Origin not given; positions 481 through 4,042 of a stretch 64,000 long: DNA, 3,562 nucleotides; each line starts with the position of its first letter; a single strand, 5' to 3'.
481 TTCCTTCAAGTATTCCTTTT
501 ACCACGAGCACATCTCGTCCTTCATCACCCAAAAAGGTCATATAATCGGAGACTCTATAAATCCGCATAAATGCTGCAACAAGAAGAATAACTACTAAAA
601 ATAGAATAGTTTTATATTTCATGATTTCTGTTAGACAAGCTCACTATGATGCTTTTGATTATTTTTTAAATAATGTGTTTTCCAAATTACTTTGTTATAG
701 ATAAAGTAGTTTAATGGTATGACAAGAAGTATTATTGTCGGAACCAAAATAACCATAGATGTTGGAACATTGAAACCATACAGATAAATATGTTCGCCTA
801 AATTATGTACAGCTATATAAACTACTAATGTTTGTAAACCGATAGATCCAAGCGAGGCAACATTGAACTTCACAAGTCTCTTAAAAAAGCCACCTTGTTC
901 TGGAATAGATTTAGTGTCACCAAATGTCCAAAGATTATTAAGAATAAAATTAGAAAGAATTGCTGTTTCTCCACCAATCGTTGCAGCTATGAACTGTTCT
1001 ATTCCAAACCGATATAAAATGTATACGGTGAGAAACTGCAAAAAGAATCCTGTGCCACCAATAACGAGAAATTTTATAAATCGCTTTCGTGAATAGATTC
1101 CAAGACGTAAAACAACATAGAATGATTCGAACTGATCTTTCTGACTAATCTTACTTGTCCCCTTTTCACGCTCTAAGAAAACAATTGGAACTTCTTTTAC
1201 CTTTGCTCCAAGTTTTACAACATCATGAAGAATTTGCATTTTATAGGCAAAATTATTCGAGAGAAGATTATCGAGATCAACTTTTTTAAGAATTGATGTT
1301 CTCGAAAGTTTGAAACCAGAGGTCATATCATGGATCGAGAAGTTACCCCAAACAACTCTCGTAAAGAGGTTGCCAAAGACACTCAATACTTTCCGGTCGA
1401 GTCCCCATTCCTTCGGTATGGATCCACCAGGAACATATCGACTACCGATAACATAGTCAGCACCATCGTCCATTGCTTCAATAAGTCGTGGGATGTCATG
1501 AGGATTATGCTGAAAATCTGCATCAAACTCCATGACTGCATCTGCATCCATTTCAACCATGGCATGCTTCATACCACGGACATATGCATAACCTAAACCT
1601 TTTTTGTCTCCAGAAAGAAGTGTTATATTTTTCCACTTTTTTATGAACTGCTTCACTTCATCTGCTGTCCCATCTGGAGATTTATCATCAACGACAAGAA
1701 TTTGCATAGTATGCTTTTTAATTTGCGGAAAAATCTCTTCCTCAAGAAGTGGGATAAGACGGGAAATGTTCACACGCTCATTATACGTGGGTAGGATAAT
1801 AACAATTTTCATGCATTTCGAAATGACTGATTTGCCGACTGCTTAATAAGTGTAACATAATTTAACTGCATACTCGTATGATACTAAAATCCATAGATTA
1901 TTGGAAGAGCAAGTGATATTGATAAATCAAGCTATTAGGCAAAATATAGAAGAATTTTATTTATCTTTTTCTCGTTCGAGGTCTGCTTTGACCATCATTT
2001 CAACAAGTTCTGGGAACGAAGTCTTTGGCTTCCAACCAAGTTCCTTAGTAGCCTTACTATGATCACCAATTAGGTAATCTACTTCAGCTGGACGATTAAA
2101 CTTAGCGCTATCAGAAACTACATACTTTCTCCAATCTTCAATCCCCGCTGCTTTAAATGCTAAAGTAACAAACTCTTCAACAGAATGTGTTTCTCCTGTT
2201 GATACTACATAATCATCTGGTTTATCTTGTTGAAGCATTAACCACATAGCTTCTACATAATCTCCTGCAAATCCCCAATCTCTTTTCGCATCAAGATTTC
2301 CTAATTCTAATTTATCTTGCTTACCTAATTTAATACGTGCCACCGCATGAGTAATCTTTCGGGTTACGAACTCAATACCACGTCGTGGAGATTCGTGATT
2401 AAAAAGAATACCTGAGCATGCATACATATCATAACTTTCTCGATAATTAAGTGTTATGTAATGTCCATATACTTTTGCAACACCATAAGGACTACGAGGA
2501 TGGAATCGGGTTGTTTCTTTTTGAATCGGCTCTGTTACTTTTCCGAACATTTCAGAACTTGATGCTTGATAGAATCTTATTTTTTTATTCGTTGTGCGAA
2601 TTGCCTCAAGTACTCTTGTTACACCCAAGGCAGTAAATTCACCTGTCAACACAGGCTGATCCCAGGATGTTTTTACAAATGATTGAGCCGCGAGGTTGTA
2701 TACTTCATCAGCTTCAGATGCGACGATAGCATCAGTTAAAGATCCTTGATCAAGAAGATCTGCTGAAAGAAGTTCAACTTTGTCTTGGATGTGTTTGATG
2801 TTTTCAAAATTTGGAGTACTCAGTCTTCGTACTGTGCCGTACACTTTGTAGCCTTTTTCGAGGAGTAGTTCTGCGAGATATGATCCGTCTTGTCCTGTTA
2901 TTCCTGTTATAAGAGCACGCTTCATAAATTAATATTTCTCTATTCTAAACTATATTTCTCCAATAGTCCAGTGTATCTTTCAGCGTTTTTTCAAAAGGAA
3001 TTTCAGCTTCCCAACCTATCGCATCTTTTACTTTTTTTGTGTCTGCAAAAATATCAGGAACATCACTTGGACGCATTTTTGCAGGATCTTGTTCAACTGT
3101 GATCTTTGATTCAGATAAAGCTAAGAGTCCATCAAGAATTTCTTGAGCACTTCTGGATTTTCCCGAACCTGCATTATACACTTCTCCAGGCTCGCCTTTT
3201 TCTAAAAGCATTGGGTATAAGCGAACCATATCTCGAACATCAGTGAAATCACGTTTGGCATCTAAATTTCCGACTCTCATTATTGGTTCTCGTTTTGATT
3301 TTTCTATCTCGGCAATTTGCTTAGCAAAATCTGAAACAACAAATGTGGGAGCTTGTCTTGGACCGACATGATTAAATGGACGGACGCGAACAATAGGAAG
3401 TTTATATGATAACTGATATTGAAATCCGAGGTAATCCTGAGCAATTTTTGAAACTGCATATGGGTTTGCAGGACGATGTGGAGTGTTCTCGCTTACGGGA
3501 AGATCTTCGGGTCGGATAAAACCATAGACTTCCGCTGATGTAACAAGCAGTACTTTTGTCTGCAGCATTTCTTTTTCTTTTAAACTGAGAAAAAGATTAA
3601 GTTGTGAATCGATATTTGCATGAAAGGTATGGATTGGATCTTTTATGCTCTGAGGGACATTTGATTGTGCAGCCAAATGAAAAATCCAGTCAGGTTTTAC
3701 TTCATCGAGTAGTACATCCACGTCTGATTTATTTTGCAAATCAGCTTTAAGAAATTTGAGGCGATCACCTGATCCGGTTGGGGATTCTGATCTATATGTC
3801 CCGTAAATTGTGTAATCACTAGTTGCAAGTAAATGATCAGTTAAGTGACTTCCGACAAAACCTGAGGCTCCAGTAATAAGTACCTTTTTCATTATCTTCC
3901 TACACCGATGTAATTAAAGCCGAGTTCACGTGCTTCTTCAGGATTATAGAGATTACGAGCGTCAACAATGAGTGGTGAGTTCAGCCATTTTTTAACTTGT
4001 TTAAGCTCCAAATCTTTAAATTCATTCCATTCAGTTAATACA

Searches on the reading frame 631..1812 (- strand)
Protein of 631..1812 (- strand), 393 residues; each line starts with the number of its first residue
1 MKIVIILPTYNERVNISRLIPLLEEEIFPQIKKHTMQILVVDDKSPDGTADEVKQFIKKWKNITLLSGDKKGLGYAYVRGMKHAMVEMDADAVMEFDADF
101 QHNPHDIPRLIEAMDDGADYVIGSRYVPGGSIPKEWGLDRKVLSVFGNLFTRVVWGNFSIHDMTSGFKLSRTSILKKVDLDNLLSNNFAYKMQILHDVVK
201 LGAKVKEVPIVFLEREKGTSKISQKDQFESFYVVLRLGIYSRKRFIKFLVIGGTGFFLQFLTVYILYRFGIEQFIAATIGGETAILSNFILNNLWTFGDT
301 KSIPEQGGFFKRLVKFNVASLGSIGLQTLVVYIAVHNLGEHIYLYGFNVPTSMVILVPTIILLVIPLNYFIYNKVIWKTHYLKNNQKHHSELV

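Call 45: search_protein_families(library=pfam, proteins=[window:631-1812:-], max_evalue=0.00001)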
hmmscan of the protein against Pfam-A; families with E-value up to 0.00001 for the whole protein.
window:631-1812:- (393 aa): 2 families
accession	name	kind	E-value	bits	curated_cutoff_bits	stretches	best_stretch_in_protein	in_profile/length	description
PF00535.33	Glycos_transf_2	-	2.4e-26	93.1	23.3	1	5-178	2-167/168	Glycosyl transferase family 2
PF04138.20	GtrA_DPMS_TM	-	5.1e-18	65.8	26.1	1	247-377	1-117/117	GtrA/DPMS, transmembrane domain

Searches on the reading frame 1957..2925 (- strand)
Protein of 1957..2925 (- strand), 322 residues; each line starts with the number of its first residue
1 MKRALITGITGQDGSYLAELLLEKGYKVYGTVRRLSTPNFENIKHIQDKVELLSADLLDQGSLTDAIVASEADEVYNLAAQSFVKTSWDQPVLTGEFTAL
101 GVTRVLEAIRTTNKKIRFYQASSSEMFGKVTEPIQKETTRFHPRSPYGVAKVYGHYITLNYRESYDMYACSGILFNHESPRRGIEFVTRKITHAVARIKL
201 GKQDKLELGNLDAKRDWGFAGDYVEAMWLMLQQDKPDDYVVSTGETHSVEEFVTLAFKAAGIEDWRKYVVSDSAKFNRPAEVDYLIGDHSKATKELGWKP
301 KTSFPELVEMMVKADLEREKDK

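Call 45: search_protein_families(library=pfam, proteins=[window:1957-2925:-], max_evalue=0.00001)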
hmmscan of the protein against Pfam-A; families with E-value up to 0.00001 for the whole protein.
window:1957-2925:- (322 aa): 4 families
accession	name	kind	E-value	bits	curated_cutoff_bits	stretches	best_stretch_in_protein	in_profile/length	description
PF16363.11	GDP_Man_Dehyd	-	1.8e-133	445.5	27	1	5-311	1-332/332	GDP-mannose 4,6 dehydratase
PF01370.27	Epimerase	-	1.1e-68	231.7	20.9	1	4-241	1-239/240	NAD dependent epimerase/dehydratase family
PF04321.23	RmlD_sub_bind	-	1.8e-08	34.2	27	1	3-163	2-141/287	RmlD substrate binding domain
PF05368.20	NmrA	-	1.5e-06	28.4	27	1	2-70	3-70/298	NmrA-like family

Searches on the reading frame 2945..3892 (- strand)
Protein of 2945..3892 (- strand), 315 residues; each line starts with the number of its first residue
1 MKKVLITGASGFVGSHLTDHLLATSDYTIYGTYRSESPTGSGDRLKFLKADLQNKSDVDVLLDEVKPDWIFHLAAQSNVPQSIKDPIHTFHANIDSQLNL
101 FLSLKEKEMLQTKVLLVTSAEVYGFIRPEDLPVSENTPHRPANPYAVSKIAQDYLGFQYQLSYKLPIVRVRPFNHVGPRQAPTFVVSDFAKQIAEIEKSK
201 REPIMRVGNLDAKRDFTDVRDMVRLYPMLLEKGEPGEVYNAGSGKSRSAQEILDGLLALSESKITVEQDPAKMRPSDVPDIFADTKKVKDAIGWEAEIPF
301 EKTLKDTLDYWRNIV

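Call 45: search_protein_families(library=pfam, proteins=[window:2945-3892:-], max_evalue=0.00001)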
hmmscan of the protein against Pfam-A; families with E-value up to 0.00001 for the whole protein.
window:2945-3892:- (315 aa): 5 families
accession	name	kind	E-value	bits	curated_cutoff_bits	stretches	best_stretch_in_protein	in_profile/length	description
PF16363.11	GDP_Man_Dehyd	-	4e-69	234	27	1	5-307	1-332/332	GDP-mannose 4,6 dehydratase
PF01370.27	Epimerase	-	4.7e-54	183.8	20.9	1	4-242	1-240/240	NAD dependent epimerase/dehydratase family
PF04321.23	RmlD_sub_bind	-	2.9e-09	36.8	27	1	3-151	2-131/287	RmlD substrate binding domain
PF02719.21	Polysacc_synt_2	-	6.4e-09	35.9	20.2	1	4-107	1-118/293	Polysaccharide biosynthesis protein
PF07993.18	NAD_binding_4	-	1.1e-08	35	20.1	0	6-56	1-55/258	Male sterility protein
